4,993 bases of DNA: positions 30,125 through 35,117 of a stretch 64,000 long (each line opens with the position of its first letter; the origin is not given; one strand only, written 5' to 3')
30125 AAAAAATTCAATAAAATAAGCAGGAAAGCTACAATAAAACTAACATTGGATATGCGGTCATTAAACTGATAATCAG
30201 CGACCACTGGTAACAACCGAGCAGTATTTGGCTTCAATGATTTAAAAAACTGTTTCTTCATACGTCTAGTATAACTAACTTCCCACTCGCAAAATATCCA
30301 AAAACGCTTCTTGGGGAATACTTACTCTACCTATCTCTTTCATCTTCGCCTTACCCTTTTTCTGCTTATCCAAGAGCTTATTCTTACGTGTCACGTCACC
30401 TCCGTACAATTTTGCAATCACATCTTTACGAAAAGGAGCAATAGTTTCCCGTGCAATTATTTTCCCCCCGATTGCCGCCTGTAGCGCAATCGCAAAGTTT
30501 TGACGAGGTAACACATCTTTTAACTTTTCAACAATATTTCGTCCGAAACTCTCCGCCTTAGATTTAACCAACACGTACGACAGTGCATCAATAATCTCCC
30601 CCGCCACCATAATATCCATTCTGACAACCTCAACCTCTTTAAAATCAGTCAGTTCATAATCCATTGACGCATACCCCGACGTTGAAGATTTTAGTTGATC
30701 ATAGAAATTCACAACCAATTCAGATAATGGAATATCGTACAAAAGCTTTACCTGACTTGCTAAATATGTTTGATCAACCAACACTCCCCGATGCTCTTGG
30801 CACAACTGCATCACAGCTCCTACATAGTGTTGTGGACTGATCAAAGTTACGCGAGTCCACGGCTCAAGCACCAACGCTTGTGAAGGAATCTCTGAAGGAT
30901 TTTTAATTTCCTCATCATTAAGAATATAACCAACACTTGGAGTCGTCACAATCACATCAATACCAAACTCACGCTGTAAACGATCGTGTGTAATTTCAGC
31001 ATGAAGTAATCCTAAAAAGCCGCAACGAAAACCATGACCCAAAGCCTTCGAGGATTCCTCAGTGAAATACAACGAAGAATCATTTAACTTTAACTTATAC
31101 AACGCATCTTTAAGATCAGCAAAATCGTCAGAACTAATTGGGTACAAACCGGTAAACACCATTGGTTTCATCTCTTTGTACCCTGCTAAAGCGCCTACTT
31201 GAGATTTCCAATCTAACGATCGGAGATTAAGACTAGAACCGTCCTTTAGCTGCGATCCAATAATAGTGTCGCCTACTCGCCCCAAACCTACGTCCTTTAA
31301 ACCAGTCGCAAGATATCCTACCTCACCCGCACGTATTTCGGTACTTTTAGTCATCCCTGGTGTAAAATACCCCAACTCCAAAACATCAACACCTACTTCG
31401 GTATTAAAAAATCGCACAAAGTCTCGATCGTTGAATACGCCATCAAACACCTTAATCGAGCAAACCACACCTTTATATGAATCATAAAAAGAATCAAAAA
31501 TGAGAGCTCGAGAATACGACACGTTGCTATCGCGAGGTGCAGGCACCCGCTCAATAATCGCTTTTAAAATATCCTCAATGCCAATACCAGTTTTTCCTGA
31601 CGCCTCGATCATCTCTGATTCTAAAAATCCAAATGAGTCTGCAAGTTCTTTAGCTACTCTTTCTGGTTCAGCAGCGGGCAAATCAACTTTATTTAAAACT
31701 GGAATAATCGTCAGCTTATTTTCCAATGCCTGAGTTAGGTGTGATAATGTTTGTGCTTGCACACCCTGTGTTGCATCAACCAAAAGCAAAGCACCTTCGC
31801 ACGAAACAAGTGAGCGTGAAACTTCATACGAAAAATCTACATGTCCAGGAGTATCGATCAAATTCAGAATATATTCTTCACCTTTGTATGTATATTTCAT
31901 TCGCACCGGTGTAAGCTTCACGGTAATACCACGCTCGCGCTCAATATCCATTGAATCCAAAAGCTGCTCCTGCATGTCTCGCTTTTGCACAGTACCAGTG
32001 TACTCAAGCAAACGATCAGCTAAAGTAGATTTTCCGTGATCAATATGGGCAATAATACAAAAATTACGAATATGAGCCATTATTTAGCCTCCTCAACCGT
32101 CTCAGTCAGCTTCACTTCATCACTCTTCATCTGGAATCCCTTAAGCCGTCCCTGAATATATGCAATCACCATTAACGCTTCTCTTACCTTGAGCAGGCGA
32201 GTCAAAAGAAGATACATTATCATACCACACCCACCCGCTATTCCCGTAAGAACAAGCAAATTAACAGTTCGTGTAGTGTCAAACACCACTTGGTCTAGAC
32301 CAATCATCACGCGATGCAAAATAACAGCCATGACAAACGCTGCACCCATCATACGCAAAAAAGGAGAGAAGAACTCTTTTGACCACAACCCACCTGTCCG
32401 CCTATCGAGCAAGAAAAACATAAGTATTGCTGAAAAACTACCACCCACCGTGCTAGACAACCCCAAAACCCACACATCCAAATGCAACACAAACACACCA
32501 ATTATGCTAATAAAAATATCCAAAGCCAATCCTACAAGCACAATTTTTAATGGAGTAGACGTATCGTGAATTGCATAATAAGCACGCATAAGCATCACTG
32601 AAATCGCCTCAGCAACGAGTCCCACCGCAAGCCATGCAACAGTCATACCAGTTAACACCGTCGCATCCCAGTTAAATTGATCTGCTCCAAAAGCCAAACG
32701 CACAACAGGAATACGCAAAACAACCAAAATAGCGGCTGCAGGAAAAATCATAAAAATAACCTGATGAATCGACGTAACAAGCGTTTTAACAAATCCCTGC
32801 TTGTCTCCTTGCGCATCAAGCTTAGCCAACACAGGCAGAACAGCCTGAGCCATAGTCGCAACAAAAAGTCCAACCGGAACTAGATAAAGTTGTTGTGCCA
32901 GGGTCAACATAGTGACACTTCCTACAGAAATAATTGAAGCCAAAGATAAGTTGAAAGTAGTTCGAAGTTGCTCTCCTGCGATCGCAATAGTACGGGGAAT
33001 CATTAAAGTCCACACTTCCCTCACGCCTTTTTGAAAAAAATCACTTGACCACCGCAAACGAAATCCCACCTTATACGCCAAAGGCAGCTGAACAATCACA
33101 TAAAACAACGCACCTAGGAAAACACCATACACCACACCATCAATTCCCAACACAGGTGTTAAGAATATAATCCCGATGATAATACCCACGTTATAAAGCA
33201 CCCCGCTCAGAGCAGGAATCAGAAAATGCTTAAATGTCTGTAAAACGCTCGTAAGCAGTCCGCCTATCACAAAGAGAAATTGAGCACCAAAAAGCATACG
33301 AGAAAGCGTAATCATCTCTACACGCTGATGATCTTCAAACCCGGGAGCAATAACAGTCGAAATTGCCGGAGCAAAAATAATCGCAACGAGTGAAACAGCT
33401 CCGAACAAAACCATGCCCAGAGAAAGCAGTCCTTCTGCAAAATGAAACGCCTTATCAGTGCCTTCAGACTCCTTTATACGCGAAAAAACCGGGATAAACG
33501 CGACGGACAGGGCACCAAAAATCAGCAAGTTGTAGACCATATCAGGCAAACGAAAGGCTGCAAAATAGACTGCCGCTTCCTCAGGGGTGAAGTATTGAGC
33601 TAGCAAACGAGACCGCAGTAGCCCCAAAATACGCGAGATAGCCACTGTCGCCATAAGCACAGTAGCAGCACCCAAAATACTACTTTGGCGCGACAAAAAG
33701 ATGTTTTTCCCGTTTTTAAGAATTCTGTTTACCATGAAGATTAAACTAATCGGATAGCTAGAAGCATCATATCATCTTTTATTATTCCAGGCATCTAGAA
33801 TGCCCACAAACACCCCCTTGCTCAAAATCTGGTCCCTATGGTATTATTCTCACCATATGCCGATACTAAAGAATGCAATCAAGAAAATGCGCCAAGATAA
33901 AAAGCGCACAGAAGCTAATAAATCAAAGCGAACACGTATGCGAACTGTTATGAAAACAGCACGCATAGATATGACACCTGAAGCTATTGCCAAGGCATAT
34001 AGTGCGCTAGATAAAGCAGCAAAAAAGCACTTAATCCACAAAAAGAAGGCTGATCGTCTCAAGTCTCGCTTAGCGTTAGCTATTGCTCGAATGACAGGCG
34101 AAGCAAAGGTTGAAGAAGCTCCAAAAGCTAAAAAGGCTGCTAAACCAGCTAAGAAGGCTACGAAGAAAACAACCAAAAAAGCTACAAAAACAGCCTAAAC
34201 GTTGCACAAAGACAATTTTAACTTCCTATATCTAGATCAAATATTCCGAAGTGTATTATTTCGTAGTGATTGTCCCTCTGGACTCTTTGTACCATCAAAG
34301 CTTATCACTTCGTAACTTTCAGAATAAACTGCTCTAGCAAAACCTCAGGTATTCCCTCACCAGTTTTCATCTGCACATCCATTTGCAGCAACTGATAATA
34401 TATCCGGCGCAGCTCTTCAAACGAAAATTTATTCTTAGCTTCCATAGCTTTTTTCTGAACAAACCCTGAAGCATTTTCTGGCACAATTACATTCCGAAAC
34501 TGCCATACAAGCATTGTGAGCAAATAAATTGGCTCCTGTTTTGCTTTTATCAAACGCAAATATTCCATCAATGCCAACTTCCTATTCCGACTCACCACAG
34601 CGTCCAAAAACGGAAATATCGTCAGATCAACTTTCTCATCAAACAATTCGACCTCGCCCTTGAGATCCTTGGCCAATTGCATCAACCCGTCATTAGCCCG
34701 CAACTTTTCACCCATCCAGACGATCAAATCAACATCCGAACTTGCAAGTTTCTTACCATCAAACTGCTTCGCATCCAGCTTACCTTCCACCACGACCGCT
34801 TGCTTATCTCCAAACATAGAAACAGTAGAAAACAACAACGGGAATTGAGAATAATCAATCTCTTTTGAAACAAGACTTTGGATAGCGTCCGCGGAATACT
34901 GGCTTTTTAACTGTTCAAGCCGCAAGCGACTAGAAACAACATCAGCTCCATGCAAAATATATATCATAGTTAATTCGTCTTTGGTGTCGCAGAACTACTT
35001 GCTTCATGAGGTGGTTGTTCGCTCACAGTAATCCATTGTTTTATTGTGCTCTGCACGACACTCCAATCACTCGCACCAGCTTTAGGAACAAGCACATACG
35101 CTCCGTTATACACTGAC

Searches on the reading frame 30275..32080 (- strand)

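Call 11: search_protein_families(library=pfam, proteins=[window:30275-32080:-], max_evalue=0.001)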
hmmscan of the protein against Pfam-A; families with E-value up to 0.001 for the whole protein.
window:30275-32080:- (601 aa): 6 families
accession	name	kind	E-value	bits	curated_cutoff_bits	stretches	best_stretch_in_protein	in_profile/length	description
PF00009.33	GTP_EFTU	-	1.1e-55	188.6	26.5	1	3-180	2-187/188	Elongation factor Tu GTP binding domain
PF06421.17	LepA_C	-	2.2e-44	150.4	29.7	1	493-597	2-106/107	GTP-binding protein LepA C-terminus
PF00679.30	EFG_C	-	1.7e-19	70.1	27.9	1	404-489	2-87/89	Elongation factor G C-terminus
PF00071.28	Ras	-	1e-05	25.6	21.6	1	53-179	31-160/162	Ras family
PF14492.12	EFG_III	-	0.00018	21.9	27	1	305-379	3-74/75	Elongation Factor G, domain III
PF01926.29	MMR_HSR1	-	0.00021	21.8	21.9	1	13-131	8-113/113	50S ribosome-binding GTPase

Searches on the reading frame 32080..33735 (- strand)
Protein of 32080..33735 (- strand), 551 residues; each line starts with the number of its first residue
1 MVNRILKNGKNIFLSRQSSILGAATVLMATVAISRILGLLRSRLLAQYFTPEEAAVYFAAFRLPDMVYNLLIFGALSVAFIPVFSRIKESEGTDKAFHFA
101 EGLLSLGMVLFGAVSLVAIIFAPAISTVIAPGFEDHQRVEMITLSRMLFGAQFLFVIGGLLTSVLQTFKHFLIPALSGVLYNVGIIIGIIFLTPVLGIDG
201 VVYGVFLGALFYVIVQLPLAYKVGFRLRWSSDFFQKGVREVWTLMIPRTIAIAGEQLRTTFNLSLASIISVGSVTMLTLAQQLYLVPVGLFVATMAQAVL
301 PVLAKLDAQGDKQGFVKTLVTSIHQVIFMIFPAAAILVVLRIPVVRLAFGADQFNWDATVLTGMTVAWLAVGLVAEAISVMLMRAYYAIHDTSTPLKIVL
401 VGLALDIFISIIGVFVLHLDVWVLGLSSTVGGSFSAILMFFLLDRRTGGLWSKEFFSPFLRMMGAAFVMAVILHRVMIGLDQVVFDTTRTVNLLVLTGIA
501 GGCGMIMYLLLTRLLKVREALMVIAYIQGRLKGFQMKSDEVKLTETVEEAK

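Call 11: search_protein_families(library=pfam, proteins=[window:32080-33735:-], max_evalue=0.001)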
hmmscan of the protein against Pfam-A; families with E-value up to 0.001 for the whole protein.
window:32080-33735:- (551 aa): 1 family
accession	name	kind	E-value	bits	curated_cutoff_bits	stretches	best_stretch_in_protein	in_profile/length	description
PF03023.19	MurJ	-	6.3e-70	236.4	27.4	1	54-474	11-430/451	Lipid II flippase MurJ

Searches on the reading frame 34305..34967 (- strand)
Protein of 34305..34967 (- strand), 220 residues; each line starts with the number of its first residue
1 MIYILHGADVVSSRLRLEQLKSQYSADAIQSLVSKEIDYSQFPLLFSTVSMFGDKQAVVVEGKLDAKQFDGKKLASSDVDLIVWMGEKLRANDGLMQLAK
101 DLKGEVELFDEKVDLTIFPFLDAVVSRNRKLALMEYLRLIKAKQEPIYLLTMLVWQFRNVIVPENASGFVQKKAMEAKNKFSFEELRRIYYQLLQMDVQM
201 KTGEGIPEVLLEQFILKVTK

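Call 11: search_protein_families(library=pfam, proteins=[window:34305-34967:-], max_evalue=0.001)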
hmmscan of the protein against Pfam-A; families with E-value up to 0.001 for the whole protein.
window:34305-34967:- (220 aa): 1 family
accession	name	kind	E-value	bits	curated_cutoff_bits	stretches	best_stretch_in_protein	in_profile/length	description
PF21694.2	DNA_pol3_delta_C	-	2.6e-19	69.8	27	2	168-217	71-120/121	DNA polymerase III delta subunit, C-terminal domain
